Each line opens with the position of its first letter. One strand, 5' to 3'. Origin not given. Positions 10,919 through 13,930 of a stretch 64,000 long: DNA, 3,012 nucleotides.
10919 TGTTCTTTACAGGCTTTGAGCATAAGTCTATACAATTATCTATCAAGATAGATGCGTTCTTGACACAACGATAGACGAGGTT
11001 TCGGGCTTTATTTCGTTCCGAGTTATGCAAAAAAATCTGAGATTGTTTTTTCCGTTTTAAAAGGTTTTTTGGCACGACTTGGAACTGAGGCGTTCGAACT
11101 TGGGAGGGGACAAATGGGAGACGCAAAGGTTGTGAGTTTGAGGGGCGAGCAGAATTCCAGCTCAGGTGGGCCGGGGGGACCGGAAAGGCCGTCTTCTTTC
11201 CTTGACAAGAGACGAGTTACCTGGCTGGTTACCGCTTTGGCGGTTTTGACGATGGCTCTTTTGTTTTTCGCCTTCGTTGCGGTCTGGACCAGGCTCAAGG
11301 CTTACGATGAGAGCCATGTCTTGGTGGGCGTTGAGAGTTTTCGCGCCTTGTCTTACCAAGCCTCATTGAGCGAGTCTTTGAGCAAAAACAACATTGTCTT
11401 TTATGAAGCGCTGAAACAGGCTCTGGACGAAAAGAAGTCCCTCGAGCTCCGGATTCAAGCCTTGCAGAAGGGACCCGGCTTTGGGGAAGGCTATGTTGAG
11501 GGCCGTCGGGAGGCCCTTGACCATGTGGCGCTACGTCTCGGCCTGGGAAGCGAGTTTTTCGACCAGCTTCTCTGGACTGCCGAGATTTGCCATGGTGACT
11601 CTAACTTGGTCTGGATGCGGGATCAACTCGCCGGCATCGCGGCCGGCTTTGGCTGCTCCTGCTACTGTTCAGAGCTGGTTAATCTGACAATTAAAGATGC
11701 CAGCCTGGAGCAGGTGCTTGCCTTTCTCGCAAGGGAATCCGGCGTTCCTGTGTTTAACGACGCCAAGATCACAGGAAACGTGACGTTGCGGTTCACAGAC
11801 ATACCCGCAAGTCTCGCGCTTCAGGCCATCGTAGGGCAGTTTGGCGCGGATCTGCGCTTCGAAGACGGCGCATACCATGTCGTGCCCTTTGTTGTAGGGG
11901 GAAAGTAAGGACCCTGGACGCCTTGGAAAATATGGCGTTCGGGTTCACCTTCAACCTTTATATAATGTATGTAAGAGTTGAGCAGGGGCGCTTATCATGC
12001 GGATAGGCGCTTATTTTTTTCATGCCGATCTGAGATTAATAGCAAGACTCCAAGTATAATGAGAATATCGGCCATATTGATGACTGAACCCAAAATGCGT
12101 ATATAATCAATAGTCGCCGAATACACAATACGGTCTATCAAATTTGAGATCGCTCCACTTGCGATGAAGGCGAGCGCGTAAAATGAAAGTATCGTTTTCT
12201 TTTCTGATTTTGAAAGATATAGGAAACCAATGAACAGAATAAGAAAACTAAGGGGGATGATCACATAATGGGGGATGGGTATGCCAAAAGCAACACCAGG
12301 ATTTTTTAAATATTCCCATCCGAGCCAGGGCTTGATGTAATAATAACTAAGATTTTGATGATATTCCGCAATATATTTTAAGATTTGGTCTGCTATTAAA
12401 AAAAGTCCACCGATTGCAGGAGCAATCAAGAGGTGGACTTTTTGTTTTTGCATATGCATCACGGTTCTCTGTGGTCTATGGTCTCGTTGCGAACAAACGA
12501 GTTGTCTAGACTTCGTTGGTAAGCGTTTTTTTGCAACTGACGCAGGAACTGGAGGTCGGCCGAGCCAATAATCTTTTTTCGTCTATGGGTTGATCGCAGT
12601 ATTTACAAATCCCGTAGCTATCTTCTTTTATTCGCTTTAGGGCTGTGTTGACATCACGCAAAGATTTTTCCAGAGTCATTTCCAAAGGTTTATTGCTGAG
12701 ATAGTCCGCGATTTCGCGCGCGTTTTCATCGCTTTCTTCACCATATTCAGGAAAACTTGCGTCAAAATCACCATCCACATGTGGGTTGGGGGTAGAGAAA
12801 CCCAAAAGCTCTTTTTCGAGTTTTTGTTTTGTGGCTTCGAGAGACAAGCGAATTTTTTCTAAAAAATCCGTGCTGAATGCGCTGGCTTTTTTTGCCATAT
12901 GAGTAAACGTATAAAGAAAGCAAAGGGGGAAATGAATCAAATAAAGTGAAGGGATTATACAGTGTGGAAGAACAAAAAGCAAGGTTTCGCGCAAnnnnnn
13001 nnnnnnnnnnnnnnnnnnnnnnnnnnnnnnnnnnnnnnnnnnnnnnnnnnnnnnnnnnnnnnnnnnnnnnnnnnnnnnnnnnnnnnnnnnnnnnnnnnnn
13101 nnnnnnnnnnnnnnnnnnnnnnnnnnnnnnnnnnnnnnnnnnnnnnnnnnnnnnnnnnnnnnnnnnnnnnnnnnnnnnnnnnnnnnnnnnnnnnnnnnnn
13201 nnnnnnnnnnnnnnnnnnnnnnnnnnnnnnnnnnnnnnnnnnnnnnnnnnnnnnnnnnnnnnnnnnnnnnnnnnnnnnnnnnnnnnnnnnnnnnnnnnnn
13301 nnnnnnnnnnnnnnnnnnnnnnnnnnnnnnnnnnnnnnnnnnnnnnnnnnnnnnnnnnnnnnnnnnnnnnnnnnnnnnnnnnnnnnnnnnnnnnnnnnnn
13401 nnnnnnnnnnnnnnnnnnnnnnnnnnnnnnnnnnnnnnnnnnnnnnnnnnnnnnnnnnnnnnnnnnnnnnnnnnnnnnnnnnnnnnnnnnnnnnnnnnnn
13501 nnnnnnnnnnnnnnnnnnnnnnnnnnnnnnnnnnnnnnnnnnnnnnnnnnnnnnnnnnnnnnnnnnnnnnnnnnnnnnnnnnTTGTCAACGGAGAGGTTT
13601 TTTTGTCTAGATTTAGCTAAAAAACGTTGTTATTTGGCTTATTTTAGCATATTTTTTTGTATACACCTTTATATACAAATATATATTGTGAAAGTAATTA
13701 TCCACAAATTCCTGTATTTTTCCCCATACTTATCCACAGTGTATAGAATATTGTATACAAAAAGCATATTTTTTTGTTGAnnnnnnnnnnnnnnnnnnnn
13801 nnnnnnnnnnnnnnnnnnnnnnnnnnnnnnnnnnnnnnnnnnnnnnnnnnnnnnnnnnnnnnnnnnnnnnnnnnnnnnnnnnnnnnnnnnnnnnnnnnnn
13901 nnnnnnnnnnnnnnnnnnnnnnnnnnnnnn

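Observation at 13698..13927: Second cluster of perfect DnaA boxes 11 kb from dnaA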

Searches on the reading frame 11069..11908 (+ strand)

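Call 13: search_protein_families(library=pfam, proteins=[window:11069-11908:+], max_evalue=0.01)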
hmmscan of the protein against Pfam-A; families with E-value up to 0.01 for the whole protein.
window:11069-11908:+ (279 aa): 1 family
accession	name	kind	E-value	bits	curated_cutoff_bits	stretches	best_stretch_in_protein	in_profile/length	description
PF07660.19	STN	-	0.0086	16.3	28.4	0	204-225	16-37/52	Secretin and TonB N terminus short domain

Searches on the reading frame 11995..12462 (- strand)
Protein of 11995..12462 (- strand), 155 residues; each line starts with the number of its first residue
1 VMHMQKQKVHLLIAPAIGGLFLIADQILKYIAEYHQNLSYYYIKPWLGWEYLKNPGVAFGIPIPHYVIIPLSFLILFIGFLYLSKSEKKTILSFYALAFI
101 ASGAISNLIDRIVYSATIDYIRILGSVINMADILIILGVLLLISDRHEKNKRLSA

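Call 13: search_protein_families(library=pfam, proteins=[window:11995-12462:-], max_evalue=0.01)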
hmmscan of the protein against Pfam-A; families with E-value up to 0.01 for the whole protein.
window:11995-12462:- (155 aa): 2 families
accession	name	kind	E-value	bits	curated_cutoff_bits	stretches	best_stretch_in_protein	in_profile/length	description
PF01252.23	Peptidase_A8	-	4.5e-25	88.9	25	1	20-144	4-138/142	Signal peptidase (SPase) II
PF09930.14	DUF2162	-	0.0029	17.5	34.4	1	77-147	20-88/223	Predicted transporter (DUF2162)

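Call 18: find_encoding_contigs(protein=window:11995-12459:-, flank=10000, max_places=10)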
Protein window:11995-12459:- (154 aa): 7 contigs read that carry it; 7 places shown.
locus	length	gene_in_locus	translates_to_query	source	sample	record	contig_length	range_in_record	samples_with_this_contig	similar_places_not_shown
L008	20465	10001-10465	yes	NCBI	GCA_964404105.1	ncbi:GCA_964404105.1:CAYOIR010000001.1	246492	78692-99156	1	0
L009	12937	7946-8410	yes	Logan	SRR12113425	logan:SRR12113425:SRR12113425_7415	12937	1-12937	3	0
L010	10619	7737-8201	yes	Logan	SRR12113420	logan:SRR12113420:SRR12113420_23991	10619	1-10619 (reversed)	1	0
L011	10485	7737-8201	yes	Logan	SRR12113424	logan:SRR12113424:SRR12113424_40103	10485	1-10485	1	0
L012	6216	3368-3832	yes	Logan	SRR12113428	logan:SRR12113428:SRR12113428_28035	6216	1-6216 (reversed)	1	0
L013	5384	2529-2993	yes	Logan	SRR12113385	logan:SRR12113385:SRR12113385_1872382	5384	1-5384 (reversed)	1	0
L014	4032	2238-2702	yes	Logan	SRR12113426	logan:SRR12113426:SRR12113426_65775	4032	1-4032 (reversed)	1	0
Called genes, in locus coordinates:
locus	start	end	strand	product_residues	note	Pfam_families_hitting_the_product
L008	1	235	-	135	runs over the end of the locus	-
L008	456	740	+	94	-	-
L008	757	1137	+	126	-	-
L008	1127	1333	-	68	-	-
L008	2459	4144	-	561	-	PF00999:Na_H_Exchanger, PF02254:TrkA_N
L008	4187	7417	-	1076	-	PF00932:LTD, PF00801:PKD, PF18911:PKD_4, PF00932:LTD, PF01336:tRNA_anti-codon (faint)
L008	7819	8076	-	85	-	-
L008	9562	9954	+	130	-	PF01258:zf-dskA_traR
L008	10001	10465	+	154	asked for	PF01252:Peptidase_A8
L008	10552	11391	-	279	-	-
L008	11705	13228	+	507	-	PF13541:ChlI, PF00493:MCM (faint), PF01078:Mg_chelatase, PF07728:AAA_5 (faint), PF13335:Mg_chelatase_C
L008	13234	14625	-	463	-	PF01476:LysM, PF23473:LysM3_LYK4_5 (faint), PF01476:LysM, PF01551:Peptidase_M23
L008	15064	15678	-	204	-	-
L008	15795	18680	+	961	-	PF00912:Transgly, PF00905:Transpeptidase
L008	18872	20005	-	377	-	PF00712:DNA_pol3_beta, PF02767:DNA_pol3_beta_2, PF02768:DNA_pol3_beta_3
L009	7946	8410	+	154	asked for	PF01252:Peptidase_A8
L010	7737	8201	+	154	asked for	PF01252:Peptidase_A8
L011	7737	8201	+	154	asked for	PF01252:Peptidase_A8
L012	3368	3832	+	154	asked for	PF01252:Peptidase_A8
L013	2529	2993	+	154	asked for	PF01252:Peptidase_A8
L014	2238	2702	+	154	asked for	PF01252:Peptidase_A8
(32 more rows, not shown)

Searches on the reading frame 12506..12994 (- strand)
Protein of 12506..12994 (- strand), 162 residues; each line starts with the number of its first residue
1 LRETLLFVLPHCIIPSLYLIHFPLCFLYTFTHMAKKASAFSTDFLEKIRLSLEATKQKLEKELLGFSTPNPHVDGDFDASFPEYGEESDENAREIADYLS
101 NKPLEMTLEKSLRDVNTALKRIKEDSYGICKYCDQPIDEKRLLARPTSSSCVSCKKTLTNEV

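Call 13: search_protein_families(library=pfam, proteins=[window:12506-12994:-], max_evalue=0.01)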
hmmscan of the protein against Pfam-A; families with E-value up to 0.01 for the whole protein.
window:12506-12994:- (162 aa): 1 family
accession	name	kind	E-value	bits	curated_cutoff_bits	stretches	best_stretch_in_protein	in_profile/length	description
PF01258.23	zf-dskA_traR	-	2.9e-07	30.8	24.9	1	126-156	2-32/36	Prokaryotic dksA/traR C4-type zinc finger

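Call 21: find_related_loci(query=window:12506-12898:-, collection=genome_contigs, flank=6000)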
Query window:12506-12898:- (130 aa) in genome_contigs; peptide patterns used: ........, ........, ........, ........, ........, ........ (x = any residue, [..] = any of these).
251 stretches matched a pattern; 61 encode a relative of the query (tblastn E <= 1e-3); 61 distinct loci.
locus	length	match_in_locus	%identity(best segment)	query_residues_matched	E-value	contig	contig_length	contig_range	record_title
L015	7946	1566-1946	68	4-130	1e-57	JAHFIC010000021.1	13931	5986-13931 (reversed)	MAG: Candidatus Magasanikiibacteriota bacterium isolate nzgw353 NODE_6051_length_13932_cov_2.916805, whole genome shotgu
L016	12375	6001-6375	68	6-130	2e-55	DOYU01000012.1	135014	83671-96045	MAG TPA_asm: Candidatus Magasanikiibacteriota bacterium isolate UBA12086 contig_975, whole genome shotgun sequence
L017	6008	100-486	66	1-130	6e-55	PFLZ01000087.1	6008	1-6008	MAG: Candidatus Magasanikbacteria bacterium CG_4_10_14_0_8_um_filter_42_12 CG_4_10_14_0.8_um_filter_scaffold_9696_c, who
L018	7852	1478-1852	66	6-130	1e-54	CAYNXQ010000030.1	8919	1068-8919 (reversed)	MAG TPA_asm: uncultured Gammaproteobacteria bacterium isolate SRP193066_co2_32 genome assembly, contig: NODE_4070_length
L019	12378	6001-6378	67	4-129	4e-54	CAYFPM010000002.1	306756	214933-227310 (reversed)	MAG TPA_asm: uncultured Gammaproteobacteria bacterium isolate ERP019367_co2_132 genome assembly, contig: NODE_27_length_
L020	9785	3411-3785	66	6-130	6e-54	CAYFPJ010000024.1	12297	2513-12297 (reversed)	MAG TPA_asm: uncultured Gammaproteobacteria bacterium isolate ERP019367_co2_52 genome assembly, contig: NODE_3304_length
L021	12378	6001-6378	70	1-130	3e-53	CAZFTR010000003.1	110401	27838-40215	MAG TPA_asm: uncultured Gammaproteobacteria bacterium isolate SRP167671_co2_209 genome assembly, contig: NODE_185_length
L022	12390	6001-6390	62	1-130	3e-53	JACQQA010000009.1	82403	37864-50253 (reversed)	MAG: Candidatus Magasanikbacteria bacterium isolate NC_groundwater_1321_Ag_S-0.2um_45_150 S_p2_S4_coassembly_k141_319933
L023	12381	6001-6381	64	4-130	7e-53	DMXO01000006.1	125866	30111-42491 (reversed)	MAG TPA_asm: Candidatus Magasanikbacteria bacterium isolate UBA11699 contig_1843, whole genome shotgun sequence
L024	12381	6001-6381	65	4-130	1e-52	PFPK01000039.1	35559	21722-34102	MAG: Candidatus Magasanikbacteria bacterium CG_4_10_14_0_2_um_filter_37_12 CG_4_10_14_0.2_scaffold_523_c, whole genome s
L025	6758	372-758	65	1-130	2e-52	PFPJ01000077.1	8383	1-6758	MAG: Candidatus Magasanikbacteria bacterium CG_4_10_14_0_2_um_filter_41_10 CG_4_10_14_0.2_scaffold_4848_c, whole genome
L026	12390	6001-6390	62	1-130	2e-52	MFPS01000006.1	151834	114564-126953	MAG: Candidatus Magasanikbacteria bacterium RIFCSPHIGHO2_01_FULL_33_34 rifcsphigho2_01_scaffold_345, whole genome shotgu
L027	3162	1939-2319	61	4-130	5e-52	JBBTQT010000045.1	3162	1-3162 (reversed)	MAG: Patescibacteria group bacterium isolate H41-bin209_1 H41_bin209_1_000000000045, whole genome shotgun sequence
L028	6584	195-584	60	1-130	2e-51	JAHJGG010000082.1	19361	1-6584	MAG: Patescibacteria group bacterium isolate Modern_marine_glass_biofilm.mb.63 Modern_marine_glas.mb.63_k141_785250, who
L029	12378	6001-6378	65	1-130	1e-50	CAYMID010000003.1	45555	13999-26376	MAG TPA_asm: uncultured Gammaproteobacteria bacterium isolate SRP342105_co2_131 genome assembly, contig: NODE_739_length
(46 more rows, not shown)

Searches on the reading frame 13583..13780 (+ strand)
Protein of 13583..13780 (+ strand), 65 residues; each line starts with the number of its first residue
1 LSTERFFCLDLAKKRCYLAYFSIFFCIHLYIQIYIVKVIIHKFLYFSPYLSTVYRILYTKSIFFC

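Call 13: search_protein_families(library=pfam, proteins=[window:13583-13780:+], max_evalue=0.01)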
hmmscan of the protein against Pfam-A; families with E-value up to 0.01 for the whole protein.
window:13583-13780:+ (65 aa): 0 families
